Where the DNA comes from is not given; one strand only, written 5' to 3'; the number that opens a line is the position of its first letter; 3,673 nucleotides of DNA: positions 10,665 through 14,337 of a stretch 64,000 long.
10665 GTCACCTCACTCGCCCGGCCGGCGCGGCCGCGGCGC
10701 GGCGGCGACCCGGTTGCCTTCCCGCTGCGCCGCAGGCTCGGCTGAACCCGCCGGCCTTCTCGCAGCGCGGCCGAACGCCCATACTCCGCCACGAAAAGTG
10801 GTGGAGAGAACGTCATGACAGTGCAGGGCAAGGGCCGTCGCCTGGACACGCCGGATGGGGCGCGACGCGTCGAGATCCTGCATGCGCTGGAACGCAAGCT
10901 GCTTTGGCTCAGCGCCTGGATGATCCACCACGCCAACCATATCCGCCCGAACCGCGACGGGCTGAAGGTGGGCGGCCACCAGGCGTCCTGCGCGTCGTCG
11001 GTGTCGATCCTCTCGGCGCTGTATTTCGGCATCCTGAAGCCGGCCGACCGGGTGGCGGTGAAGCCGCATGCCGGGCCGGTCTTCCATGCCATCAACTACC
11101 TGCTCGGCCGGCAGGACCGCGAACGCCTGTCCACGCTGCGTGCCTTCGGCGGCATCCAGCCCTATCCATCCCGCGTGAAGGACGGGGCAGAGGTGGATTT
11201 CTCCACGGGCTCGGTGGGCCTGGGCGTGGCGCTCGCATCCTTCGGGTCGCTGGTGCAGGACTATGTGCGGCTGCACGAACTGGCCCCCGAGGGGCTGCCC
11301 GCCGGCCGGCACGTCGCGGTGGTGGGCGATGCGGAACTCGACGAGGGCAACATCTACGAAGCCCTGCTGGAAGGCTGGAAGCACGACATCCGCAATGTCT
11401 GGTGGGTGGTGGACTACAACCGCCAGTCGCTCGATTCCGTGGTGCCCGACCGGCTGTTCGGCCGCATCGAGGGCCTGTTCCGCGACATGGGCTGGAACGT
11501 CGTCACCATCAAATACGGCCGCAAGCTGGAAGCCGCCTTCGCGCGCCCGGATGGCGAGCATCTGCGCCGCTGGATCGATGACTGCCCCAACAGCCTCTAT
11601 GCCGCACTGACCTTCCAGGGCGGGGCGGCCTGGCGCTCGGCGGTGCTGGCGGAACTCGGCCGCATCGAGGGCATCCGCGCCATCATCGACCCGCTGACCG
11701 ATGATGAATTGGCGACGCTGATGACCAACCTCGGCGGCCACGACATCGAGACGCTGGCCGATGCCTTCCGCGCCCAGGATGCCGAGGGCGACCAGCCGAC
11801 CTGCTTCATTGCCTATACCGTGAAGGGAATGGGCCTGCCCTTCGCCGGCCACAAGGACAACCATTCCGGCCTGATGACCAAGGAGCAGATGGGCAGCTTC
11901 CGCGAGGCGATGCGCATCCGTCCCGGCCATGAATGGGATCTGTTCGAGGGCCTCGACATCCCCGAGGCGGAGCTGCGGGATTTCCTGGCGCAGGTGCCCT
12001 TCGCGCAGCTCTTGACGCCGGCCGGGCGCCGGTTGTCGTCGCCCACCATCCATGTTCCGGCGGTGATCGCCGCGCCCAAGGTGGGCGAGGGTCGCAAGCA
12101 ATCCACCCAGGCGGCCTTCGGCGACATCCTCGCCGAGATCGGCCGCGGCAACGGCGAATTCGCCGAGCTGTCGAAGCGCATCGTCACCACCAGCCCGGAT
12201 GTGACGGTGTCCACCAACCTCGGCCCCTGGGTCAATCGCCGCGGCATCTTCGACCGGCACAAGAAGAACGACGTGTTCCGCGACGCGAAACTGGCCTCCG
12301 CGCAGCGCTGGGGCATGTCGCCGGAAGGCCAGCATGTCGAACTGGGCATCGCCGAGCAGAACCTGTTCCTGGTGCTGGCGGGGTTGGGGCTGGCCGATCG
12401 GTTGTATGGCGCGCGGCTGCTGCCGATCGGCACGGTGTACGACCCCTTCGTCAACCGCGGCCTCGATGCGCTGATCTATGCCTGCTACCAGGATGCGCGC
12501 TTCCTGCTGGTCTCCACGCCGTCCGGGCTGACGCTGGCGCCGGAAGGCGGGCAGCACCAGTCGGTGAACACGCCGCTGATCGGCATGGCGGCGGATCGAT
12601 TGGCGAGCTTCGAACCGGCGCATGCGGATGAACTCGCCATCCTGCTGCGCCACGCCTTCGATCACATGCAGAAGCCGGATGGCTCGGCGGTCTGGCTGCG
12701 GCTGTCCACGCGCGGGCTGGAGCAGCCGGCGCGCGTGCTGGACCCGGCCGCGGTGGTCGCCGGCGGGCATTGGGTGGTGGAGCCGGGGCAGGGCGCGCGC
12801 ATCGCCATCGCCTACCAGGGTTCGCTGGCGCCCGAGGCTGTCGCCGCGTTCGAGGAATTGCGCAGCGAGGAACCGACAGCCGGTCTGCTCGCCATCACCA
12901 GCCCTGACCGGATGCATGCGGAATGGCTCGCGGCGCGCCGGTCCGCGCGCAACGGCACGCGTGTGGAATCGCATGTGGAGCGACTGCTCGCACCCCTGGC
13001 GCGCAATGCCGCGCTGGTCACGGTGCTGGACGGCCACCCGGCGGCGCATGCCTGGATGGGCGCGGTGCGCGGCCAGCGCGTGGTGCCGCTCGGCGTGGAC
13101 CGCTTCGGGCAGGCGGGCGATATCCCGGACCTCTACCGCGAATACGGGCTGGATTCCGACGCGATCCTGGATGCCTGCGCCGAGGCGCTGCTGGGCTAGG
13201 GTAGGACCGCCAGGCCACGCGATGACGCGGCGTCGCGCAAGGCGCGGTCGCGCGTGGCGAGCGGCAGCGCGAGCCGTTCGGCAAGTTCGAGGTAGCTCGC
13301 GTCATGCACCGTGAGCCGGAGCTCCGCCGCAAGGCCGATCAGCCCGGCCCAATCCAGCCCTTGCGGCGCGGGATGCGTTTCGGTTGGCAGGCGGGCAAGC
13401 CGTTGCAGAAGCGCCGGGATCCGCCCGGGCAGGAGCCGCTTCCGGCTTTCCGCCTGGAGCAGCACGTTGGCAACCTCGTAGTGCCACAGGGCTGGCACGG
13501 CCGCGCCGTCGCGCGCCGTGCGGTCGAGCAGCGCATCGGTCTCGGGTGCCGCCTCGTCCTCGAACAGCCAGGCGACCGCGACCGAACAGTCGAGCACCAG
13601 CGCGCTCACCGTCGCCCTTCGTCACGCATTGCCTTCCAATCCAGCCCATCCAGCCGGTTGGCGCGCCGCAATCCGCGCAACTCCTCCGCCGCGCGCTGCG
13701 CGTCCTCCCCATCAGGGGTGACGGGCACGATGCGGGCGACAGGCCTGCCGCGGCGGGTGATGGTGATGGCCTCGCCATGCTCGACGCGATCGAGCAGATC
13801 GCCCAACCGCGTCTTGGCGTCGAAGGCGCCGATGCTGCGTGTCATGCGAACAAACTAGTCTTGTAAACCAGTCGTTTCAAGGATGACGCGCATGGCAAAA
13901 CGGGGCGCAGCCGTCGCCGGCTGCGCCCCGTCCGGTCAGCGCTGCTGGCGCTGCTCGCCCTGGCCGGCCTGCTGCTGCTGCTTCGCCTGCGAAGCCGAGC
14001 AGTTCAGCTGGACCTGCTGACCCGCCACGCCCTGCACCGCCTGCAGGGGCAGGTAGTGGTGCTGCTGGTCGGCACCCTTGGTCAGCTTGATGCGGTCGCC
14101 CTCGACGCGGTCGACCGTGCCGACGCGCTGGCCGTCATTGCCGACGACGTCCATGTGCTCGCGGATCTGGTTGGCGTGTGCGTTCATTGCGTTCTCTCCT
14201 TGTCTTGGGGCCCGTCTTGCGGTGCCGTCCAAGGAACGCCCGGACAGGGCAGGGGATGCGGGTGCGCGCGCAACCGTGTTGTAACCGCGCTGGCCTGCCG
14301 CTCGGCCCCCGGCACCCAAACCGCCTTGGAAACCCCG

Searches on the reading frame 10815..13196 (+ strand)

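Call 80: search_protein_families(library=pfam, proteins=[window:10815-13196:+], max_evalue=0.001)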
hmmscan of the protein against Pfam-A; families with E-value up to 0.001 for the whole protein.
window:10815-13196:+ (794 aa): 4 families
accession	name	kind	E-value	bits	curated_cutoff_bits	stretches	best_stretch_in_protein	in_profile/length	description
PF02779.29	Transket_pyr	-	4.4e-09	36.7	27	1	449-622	16-161/174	Transketolase, pyrimidine binding domain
PF00456.26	Transketolase_N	-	1.4e-07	31.3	22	0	85-239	64-220/334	Transketolase, thiamine diphosphate binding domain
PF13292.11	DXP_synthase_N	-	7e-05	22.7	21.2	1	51-210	35-179/274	1-deoxy-D-xylulose-5-phosphate synthase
PF17831.6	PDH_E1_M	-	0.00092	19.1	23.2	0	425-618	19-208/229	Pyruvate dehydrogenase E1 component middle domain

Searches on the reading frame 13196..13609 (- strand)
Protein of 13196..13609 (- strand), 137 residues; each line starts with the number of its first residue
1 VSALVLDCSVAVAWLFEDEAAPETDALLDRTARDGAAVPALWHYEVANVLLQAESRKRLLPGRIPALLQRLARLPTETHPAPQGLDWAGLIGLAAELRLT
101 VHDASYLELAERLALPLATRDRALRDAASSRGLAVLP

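Call 80: search_protein_families(library=pfam, proteins=[window:13196-13609:-], max_evalue=0.001)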
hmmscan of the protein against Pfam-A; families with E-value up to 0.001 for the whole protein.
window:13196-13609:- (137 aa): 1 family
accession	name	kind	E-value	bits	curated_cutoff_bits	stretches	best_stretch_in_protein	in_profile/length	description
PF01850.27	PIN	-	9.3e-08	33.1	23.6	1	5-128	2-118/120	PIN domain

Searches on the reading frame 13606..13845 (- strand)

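Call 80: search_protein_families(library=pfam, proteins=[window:13606-13845:-], max_evalue=0.001)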
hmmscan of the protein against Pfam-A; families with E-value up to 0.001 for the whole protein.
window:13606-13845:- (79 aa): 1 family
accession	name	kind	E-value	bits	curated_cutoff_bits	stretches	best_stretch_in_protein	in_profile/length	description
PF02604.26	PhdYeFM_antitox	-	1.1e-11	44.7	29.8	1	3-51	2-47/74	Antitoxin Phd_YefM, type II toxin-antitoxin system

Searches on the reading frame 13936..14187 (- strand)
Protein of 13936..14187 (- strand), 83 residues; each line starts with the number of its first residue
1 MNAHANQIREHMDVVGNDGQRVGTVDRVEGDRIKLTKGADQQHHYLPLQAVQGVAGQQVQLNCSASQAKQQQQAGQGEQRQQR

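Call 80: search_protein_families(library=pfam, proteins=[window:13936-14187:-], max_evalue=0.001)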
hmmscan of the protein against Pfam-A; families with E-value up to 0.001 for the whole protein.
window:13936-14187:- (83 aa): 1 family
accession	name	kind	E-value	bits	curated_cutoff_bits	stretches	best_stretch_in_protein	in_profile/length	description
PF09939.14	DUF2171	-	1e-25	90.2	25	1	8-69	1-64/64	Uncharacterized protein conserved in bacteria (DUF2171)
